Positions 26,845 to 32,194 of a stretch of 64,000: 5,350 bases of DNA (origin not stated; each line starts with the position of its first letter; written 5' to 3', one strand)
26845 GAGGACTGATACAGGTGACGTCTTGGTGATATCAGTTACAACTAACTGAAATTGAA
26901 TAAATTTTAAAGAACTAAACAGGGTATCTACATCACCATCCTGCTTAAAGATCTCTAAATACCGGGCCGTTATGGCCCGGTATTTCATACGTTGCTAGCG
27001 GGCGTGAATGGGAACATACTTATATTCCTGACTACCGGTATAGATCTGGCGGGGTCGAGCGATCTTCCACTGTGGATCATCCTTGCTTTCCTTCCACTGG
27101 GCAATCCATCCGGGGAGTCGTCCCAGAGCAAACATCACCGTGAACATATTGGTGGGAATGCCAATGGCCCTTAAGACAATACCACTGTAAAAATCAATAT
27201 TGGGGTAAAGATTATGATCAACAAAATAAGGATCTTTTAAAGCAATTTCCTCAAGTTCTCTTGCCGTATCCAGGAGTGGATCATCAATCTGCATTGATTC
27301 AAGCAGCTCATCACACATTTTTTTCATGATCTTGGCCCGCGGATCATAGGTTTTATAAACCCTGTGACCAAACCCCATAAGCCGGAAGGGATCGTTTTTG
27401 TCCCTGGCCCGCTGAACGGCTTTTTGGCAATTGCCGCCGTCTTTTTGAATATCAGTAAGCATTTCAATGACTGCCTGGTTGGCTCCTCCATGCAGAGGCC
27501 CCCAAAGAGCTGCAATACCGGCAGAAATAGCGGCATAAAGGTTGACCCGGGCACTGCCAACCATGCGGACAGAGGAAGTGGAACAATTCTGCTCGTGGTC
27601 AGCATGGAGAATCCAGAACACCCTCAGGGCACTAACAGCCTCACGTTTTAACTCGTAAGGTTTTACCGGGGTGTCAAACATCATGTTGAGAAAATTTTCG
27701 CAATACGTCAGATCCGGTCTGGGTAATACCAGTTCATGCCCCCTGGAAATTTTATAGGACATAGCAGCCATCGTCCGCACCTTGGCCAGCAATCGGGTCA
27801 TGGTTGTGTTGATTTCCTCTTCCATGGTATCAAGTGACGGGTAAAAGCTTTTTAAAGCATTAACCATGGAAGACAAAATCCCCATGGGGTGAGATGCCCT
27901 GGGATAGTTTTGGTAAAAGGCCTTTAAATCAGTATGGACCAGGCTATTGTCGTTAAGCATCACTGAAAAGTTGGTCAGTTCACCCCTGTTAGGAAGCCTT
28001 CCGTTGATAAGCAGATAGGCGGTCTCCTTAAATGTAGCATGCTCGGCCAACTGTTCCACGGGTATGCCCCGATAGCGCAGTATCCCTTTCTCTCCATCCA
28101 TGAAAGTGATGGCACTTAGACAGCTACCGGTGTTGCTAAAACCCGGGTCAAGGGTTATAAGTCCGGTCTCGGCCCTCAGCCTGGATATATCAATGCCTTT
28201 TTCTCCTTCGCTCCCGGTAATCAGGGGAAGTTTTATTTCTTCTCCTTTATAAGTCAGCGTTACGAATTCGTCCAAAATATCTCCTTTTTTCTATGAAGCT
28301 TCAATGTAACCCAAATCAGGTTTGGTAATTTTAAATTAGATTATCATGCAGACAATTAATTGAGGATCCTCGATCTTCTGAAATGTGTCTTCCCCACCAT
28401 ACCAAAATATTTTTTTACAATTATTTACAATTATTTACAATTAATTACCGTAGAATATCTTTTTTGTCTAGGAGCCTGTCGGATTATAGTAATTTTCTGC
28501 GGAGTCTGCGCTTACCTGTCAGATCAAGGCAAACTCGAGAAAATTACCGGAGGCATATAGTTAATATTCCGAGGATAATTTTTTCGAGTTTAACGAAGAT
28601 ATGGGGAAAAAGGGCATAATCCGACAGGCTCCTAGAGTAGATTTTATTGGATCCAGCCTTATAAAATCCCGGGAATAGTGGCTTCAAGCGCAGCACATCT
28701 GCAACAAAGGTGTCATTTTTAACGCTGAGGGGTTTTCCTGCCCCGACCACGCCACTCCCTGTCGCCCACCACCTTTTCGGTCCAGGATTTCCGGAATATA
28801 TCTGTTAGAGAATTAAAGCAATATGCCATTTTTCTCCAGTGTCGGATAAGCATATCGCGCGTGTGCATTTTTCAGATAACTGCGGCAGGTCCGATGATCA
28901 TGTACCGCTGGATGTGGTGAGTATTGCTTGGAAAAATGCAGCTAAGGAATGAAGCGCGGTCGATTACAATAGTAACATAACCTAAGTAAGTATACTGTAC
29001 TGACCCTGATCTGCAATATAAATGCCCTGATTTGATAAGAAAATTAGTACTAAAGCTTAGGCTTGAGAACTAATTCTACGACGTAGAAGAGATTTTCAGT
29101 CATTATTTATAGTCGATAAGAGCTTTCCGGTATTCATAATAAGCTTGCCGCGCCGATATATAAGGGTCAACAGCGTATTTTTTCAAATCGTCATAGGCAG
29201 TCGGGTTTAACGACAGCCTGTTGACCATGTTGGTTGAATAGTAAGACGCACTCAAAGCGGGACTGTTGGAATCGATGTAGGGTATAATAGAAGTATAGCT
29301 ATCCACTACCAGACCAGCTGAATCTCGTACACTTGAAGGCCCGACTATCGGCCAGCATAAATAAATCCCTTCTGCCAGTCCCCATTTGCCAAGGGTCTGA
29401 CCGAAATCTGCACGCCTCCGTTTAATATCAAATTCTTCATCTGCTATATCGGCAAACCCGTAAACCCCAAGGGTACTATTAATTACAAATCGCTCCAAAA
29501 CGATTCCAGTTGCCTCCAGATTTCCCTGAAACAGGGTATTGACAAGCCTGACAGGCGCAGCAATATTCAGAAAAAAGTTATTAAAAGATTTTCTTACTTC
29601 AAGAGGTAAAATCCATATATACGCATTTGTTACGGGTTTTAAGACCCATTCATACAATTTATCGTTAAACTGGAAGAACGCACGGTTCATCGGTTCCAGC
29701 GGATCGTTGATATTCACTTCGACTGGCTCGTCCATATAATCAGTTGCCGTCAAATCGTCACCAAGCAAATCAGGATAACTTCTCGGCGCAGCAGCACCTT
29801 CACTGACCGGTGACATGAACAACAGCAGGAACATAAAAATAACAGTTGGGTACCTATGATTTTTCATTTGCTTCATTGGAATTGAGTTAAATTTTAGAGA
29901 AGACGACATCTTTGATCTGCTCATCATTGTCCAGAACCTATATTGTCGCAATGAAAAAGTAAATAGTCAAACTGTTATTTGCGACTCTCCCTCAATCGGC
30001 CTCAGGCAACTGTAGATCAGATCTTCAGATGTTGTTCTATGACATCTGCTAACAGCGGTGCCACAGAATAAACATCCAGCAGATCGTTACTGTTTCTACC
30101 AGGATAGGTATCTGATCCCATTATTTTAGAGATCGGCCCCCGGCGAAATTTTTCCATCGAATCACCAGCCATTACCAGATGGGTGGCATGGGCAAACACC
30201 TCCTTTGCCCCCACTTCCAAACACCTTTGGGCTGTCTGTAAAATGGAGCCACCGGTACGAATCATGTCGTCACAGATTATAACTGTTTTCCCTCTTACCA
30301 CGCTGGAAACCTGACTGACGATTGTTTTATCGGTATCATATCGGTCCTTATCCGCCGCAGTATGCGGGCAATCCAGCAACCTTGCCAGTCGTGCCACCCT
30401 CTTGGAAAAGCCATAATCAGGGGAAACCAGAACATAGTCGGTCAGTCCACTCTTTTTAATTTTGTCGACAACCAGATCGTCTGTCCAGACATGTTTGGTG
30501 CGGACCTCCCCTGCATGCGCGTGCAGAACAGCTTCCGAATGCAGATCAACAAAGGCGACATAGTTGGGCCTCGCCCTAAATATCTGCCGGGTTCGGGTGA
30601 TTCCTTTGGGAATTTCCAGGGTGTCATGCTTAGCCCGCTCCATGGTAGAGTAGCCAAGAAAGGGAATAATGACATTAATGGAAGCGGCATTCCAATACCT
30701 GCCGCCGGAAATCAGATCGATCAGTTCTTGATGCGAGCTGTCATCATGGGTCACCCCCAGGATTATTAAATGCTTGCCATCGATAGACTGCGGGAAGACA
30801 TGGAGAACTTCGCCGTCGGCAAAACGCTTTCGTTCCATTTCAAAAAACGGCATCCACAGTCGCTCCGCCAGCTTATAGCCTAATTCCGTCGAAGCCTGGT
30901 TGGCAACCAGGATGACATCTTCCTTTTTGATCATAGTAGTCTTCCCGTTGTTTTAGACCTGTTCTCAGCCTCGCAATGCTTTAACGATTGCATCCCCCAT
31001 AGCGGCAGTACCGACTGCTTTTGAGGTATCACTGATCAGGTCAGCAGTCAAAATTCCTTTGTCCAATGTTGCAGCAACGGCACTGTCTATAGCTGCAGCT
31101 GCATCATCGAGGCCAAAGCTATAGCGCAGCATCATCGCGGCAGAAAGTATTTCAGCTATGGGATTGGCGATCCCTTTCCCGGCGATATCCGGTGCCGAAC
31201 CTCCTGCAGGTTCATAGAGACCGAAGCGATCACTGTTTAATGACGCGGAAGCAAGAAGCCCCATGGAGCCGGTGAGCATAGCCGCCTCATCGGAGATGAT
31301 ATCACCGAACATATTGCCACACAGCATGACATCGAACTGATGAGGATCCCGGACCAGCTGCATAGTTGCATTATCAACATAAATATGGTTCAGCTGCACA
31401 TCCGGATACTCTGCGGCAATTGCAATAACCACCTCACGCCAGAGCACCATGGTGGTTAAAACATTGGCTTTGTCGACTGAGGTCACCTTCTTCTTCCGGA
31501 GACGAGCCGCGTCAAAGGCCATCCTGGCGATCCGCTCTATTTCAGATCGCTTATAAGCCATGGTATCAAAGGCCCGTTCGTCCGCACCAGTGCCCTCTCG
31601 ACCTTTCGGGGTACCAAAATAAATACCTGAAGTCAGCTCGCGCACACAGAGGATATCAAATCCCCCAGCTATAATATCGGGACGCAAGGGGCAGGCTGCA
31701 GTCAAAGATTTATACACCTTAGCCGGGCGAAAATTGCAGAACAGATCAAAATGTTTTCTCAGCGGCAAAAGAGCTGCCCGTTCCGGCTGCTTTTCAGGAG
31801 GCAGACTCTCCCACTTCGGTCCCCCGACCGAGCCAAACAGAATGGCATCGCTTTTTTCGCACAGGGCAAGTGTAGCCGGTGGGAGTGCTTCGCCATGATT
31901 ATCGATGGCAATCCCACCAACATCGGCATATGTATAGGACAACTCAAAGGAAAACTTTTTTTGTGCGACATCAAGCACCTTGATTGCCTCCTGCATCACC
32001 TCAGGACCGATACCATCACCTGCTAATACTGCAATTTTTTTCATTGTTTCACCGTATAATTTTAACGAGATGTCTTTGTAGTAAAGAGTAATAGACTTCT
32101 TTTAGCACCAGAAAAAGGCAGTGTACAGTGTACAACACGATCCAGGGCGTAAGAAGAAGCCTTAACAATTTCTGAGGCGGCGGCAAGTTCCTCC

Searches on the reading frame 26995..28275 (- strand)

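Call 4: search_protein_families(library=pfam, proteins=[window:26995-28275:-])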
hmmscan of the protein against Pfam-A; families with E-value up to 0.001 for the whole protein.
window:26995-28275:- (426 aa): 1 family
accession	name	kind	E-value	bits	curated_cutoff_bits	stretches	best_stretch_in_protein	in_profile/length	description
PF00285.26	Citrate_synt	-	9.1e-134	446.4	27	1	45-409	1-357/357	Citrate synthase, C-terminal domain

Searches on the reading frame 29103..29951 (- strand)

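Call 69: search_protein_families(library=pfam, proteins=[window:29103-29951:-], max_evalue=0.00001)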
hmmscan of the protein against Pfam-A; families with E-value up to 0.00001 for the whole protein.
window:29103-29951:- (282 aa): 1 family
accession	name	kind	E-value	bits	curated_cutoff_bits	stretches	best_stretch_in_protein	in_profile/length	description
PF04333.18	MlaA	-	7.1e-64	215.5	25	1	82-277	2-194/195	MlaA lipoprotein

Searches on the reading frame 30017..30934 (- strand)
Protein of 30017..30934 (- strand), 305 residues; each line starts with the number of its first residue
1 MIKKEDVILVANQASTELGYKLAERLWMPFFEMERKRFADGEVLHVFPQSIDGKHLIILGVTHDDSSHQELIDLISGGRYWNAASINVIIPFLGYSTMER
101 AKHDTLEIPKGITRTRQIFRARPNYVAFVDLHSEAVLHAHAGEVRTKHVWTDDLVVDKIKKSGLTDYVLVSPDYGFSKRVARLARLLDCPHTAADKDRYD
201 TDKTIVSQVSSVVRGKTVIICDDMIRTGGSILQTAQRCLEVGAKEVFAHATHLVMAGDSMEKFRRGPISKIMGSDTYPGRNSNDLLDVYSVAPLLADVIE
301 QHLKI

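Call 69: search_protein_families(library=pfam, proteins=[window:30017-30934:-], max_evalue=0.00001)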
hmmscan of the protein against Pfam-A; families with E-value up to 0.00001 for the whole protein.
window:30017-30934:- (305 aa): 3 families
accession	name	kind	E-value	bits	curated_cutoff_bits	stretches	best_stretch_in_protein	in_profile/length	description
PF13793.12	Pribosyltran_N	-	5.8e-15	55.6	25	1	8-103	2-99/117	N-terminal domain of ribose phosphate pyrophosphokinase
PF00156.33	Pribosyltran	-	5.2e-14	52.3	26.3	1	160-256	24-128/158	Phosphoribosyl transferase domain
PF14572.12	Pribosyl_synth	-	1.2e-06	29.1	27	1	210-279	78-147/184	Phosphoribosyl synthetase-associated domain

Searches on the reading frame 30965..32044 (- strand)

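Call 69: search_protein_families(library=pfam, proteins=[window:30965-32044:-], max_evalue=0.00001)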
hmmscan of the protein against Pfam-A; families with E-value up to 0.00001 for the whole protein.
window:30965-32044:- (359 aa): 1 family
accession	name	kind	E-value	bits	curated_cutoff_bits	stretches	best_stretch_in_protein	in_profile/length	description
PF00180.25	Iso_dh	-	5.3e-141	470.3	27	1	3-353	1-348/348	Isocitrate/isopropylmalate dehydrogenase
